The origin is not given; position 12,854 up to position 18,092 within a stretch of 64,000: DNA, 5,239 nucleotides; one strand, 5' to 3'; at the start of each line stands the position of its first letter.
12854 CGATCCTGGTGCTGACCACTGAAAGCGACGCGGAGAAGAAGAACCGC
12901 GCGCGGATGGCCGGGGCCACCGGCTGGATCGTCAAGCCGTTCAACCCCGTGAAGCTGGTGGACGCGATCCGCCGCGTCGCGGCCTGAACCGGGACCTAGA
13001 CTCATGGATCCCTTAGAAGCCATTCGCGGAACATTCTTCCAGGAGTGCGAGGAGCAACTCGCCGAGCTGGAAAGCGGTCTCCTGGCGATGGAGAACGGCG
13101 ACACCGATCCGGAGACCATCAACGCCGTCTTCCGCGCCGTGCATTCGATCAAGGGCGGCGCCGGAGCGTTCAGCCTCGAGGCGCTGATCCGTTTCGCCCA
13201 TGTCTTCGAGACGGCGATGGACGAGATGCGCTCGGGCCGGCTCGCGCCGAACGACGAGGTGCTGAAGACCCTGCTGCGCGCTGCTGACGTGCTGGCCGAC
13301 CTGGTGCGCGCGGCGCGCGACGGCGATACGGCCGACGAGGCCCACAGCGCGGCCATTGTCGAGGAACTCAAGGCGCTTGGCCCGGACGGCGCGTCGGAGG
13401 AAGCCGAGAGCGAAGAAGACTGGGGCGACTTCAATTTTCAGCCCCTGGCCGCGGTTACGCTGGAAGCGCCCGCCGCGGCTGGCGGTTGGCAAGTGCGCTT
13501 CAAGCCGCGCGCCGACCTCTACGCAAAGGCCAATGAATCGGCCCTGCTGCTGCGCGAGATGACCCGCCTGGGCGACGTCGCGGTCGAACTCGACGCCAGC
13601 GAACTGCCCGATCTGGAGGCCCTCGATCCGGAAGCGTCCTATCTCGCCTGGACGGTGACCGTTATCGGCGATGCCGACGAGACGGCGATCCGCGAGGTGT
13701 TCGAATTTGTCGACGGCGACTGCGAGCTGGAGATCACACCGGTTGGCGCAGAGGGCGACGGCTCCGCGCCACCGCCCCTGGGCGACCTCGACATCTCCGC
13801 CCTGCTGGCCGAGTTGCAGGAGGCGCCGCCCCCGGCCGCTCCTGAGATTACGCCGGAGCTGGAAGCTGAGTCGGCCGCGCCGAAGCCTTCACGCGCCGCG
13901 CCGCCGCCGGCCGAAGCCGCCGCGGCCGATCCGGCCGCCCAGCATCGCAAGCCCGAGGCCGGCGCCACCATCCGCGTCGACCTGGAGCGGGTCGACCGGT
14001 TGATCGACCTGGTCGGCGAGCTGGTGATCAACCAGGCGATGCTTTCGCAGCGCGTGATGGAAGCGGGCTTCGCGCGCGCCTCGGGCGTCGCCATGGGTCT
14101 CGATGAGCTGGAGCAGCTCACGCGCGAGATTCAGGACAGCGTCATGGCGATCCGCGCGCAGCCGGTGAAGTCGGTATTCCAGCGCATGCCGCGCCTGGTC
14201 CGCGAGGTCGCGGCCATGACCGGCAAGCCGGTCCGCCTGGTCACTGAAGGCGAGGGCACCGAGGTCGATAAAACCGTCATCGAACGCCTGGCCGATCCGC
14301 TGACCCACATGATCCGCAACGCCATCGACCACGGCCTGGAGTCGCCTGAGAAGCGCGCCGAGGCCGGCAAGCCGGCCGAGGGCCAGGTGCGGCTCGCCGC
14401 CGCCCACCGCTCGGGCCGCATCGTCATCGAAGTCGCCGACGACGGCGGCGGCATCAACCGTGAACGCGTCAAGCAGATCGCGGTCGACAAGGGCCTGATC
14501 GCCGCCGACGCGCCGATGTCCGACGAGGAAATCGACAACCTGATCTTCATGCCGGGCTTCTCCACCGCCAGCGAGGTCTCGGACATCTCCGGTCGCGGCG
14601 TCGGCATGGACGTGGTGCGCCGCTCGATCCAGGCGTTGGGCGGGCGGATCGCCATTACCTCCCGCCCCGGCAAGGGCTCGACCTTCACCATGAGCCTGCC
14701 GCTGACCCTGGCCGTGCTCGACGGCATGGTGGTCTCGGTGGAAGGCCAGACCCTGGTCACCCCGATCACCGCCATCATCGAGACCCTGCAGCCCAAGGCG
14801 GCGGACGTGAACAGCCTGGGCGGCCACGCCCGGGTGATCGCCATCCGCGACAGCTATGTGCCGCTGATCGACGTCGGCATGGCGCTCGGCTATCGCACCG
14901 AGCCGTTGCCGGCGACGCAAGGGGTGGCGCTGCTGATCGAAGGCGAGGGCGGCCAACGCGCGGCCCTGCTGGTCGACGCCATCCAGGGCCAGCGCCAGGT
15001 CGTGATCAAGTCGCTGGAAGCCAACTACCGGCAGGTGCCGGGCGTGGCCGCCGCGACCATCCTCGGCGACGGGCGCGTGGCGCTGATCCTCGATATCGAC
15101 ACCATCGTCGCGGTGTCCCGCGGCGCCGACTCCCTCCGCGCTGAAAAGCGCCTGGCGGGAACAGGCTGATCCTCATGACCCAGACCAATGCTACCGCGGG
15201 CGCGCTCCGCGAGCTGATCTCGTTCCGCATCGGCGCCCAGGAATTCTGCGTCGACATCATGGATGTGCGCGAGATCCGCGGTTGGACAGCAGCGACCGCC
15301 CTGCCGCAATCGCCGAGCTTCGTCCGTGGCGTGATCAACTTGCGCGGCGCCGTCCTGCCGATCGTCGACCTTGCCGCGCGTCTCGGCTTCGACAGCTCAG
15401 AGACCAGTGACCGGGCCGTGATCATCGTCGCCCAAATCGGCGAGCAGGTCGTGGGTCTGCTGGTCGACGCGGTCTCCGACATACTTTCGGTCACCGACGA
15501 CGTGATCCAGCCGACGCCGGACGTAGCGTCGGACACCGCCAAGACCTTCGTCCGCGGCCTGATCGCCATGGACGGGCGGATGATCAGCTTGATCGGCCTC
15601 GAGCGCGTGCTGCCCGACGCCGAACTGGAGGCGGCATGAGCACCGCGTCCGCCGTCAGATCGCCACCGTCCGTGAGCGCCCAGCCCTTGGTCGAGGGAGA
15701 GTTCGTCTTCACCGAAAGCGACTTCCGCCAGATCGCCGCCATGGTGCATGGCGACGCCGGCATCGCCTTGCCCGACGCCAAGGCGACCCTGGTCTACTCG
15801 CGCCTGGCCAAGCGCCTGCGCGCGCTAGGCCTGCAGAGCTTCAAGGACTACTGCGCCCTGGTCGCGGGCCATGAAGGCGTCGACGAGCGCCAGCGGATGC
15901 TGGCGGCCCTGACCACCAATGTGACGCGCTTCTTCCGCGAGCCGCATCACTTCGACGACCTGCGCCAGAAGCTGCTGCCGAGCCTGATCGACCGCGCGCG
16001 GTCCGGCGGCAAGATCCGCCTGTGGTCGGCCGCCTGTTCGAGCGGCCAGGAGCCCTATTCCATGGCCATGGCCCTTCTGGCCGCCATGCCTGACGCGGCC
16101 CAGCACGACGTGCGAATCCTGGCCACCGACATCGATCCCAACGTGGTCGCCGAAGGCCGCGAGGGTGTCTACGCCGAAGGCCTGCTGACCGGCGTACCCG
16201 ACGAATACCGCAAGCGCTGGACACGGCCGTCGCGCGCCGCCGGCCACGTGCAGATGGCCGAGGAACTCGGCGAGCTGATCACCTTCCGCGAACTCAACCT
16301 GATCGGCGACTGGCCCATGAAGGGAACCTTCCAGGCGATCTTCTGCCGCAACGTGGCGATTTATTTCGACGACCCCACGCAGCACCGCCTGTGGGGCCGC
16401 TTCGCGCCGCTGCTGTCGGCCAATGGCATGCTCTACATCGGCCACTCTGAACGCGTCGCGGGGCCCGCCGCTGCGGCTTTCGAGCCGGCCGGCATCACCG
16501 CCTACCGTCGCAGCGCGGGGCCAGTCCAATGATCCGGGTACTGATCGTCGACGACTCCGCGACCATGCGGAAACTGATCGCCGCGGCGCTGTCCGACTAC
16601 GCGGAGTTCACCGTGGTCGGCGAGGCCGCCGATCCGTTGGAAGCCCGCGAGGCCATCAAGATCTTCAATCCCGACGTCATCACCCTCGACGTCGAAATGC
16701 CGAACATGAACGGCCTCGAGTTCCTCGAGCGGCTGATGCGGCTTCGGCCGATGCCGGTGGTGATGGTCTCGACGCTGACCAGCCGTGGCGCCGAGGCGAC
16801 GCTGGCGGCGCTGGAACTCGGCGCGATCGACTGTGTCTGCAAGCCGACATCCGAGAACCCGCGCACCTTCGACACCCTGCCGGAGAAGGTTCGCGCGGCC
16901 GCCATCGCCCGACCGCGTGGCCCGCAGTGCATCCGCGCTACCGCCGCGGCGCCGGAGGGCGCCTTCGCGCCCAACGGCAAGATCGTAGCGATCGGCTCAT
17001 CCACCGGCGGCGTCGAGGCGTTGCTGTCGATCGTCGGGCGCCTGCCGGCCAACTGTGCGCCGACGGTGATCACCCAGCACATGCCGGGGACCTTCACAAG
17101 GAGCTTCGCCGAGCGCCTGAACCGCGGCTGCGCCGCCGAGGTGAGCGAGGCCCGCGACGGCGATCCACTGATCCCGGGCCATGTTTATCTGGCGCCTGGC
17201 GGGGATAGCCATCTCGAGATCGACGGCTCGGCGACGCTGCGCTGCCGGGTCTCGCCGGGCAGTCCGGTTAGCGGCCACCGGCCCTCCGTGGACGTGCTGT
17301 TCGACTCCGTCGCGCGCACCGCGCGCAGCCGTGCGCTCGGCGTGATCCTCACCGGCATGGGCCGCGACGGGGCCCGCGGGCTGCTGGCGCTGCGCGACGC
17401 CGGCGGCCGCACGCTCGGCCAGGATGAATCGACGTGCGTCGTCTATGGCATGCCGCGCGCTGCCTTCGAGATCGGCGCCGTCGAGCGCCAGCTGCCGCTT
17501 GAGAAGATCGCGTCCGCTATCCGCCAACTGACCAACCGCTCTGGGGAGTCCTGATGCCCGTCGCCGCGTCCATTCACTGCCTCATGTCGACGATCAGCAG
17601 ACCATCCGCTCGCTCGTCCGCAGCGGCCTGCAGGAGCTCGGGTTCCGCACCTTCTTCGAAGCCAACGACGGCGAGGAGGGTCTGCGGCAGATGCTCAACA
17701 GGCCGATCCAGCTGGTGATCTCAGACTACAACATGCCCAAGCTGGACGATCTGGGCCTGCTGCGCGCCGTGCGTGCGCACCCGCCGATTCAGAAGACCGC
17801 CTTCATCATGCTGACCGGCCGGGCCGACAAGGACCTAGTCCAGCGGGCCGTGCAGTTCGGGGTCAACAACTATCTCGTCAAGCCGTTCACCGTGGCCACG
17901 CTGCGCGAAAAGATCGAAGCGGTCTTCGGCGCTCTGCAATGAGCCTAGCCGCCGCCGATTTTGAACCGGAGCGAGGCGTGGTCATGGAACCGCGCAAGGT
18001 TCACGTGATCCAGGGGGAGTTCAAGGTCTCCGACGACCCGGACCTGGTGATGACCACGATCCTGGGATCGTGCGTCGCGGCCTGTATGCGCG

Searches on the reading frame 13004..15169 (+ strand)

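Call 25: search_protein_families(library=pfam, proteins=[window:13004-15169:+], max_evalue=0.0001)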
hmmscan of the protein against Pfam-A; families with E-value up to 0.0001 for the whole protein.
window:13004-15169:+ (721 aa): 4 families
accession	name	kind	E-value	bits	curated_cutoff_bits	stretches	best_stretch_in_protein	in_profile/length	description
PF01584.24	CheW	-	7.1e-26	90.9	23.5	1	574-703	2-135/138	CheW-like domain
PF02518.31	HATPase_c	-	1.4e-20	74.3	26.4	1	431-568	4-110/111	Histidine kinase-, DNA gyrase B-, and HSP90-like ATPase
PF02895.20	H-kinase_dim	-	1.5e-19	70.6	23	1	322-383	3-68/68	Signal transducing histidine kinase, homodimeric domain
PF01627.28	Hpt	-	6.8e-17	61.9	24.6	1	7-96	2-73/84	Hpt domain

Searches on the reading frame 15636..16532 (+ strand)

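Call 25: search_protein_families(library=pfam, proteins=[window:15636-16532:+], max_evalue=0.0001)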
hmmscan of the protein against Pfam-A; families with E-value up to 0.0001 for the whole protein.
window:15636-16532:+ (298 aa): 2 families
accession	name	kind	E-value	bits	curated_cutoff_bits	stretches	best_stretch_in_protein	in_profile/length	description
PF01739.24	CheR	-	2.5e-62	210.3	27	1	95-285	1-189/195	CheR methyltransferase, SAM binding domain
PF03705.20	CheR_N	-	5.6e-15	55.2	27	1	29-78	2-51/53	CheR methyltransferase, all-alpha domain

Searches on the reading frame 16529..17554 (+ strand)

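Call 25: search_protein_families(library=pfam, proteins=[window:16529-17554:+], max_evalue=0.0001)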
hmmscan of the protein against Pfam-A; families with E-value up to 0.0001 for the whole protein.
window:16529-17554:+ (341 aa): 2 families
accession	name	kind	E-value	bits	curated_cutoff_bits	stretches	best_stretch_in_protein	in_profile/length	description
PF01339.22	CheB_methylest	-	3.2e-65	219.5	24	1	153-331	1-174/174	CheB methylesterase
PF00072.30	Response_reg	-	1.5e-22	80.3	30.2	1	4-109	1-103/111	Response regulator receiver domain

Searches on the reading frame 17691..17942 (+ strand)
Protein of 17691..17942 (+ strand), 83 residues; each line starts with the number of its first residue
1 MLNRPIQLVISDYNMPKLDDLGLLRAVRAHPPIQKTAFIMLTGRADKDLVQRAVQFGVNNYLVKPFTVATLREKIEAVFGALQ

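Call 25: search_protein_families(library=pfam, proteins=[window:17691-17942:+], max_evalue=0.0001)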
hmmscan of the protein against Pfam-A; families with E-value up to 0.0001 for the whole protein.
window:17691-17942:+ (83 aa): 1 family
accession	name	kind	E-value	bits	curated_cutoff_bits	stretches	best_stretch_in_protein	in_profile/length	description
PF00072.30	Response_reg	-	9.8e-14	51.9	30.2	1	4-76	41-111/111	Response regulator receiver domain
